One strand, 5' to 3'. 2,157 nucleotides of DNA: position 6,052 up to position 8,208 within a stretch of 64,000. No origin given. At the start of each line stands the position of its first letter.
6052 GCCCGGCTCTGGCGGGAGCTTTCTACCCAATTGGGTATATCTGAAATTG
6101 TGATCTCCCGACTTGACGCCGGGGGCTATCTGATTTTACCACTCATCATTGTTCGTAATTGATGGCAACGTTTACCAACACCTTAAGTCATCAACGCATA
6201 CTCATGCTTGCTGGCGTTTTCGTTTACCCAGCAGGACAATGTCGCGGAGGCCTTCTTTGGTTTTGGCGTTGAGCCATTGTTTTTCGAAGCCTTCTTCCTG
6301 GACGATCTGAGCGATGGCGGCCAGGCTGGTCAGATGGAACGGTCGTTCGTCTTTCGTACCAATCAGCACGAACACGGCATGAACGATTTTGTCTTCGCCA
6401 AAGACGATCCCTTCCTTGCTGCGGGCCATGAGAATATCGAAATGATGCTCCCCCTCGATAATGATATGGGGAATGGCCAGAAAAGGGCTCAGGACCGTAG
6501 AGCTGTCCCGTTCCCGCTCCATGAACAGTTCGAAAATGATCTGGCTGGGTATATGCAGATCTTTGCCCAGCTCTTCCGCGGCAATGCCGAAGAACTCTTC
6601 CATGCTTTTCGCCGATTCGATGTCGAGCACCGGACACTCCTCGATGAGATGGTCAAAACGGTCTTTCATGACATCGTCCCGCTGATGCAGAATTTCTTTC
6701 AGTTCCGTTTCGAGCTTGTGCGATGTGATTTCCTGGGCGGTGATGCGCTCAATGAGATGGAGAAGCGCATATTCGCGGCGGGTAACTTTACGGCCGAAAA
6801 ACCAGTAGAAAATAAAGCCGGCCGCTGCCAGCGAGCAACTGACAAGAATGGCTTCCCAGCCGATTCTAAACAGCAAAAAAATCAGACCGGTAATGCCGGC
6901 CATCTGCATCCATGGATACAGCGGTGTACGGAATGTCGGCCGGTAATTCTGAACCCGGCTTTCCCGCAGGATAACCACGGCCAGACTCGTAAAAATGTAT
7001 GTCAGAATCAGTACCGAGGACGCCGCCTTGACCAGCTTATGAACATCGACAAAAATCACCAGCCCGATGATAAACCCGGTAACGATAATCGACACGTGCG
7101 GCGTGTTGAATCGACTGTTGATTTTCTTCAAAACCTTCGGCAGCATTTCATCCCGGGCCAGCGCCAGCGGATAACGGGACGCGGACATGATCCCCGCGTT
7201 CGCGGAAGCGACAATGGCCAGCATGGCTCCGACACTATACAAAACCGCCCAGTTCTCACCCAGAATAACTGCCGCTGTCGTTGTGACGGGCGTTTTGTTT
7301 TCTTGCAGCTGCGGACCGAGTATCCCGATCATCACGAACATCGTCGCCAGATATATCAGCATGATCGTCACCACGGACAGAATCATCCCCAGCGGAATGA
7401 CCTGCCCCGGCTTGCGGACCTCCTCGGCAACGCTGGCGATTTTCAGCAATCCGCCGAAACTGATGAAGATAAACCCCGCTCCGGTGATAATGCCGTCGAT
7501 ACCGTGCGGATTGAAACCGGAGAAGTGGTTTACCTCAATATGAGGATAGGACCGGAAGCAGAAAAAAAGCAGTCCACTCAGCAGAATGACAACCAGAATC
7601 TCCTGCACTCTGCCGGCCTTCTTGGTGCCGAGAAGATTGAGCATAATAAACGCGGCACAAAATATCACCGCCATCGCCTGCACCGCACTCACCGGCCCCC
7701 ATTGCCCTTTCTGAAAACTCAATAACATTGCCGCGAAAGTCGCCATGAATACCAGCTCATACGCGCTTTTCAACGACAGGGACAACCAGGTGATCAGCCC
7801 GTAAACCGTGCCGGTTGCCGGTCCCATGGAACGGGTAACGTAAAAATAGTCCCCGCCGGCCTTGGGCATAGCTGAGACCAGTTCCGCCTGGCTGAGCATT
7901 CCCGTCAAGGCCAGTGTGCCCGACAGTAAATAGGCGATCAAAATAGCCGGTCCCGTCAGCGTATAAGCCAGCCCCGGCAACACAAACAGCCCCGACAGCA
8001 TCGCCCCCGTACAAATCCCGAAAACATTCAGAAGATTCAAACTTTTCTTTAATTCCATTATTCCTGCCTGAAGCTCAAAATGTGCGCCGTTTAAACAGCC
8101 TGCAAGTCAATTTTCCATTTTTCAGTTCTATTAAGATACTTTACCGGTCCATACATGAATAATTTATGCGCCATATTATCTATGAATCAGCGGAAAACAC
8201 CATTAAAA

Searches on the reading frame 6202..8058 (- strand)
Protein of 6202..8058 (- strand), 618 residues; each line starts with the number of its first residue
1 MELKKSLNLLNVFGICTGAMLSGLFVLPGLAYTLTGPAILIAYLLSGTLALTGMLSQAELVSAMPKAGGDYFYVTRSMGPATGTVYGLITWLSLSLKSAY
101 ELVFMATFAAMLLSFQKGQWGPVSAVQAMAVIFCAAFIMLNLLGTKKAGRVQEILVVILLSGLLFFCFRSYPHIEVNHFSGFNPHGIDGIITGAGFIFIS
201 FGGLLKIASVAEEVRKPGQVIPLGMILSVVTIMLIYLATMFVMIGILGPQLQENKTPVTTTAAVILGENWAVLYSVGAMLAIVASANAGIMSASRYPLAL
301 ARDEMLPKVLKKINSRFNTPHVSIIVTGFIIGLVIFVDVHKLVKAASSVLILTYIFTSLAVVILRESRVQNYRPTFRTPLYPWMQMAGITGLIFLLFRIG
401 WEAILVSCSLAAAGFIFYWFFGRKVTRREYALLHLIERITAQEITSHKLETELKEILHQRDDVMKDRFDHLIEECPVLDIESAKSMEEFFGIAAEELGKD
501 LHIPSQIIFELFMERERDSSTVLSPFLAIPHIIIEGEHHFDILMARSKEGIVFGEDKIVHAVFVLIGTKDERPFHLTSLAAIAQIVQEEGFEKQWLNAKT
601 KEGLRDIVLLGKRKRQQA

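Call 12: search_protein_families(library=ncbifam, proteins=[window:6202-8058:-])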
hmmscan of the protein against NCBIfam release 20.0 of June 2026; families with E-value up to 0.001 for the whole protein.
window:6202-8058:- (618 aa): 24 families
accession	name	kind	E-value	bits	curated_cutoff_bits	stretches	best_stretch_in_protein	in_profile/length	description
TIGR00909.1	2A0306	subfamily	9.1e-66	222.5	556.8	1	3-421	1-429/429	amino acid transporter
NF053761.1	BrChAATpBcaP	equivalog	6.7e-51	173.7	690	1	2-425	19-455/460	branched-chain amino acid transporter BcaP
TIGR00906.1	2A0303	subfamily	5.2e-35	120.9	681.7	1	2-366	28-428/602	cationic amino acid transport permease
TIGR00908.1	2A0305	equivalog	9.4e-35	120.3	381.75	1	2-421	4-427/442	ethanolamine permease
TIGR00911.1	2A0308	subfamily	3e-25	88.6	701.8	1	2-380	43-431/505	L-type amino acid transporter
NF008466.1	PRK11357.1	equivalog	5.1e-23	81.7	800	1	2-424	5-438/446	fructoselysine/psicoselysine transporter FrlA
NF008245.0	PRK11021.1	equivalog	2.8e-22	79.3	284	1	2-368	3-370/419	L-methionine/branched-chain amino acid transporter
NF008484.0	PRK11387.1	equivalog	2e-17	63.3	716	1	17-370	27-395/471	S-methylmethionine permease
TIGR01773.1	GABAperm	equivalog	2.5e-17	62.8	678.1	1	17-397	25-419/452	GABA permease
NF007929.0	PRK10644.1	equivalog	4.3e-17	62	574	1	16-376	19-387/445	arginine/agmatine antiporter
NF007602.0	PRK10249.1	equivalog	5.7e-17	61.8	851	1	17-428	34-457/458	phenylalanine transporter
TIGR00930.1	2a30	subfamily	1.4e-14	53.3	953.4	1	39-413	114-531/936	K-Cl cotransporter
NF007594.0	PRK10238.1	equivalog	7.8e-14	51.4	848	1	17-385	25-405/456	aromatic amino acid transporter AroP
TIGR00913.1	2A0310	subfamily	7.9e-14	51.2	578.7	2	16-164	13-160/480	amino acid permease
NF007566.0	PRK10197.1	equivalog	3.9e-13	48.9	871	1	17-416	25-442/466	GABA permease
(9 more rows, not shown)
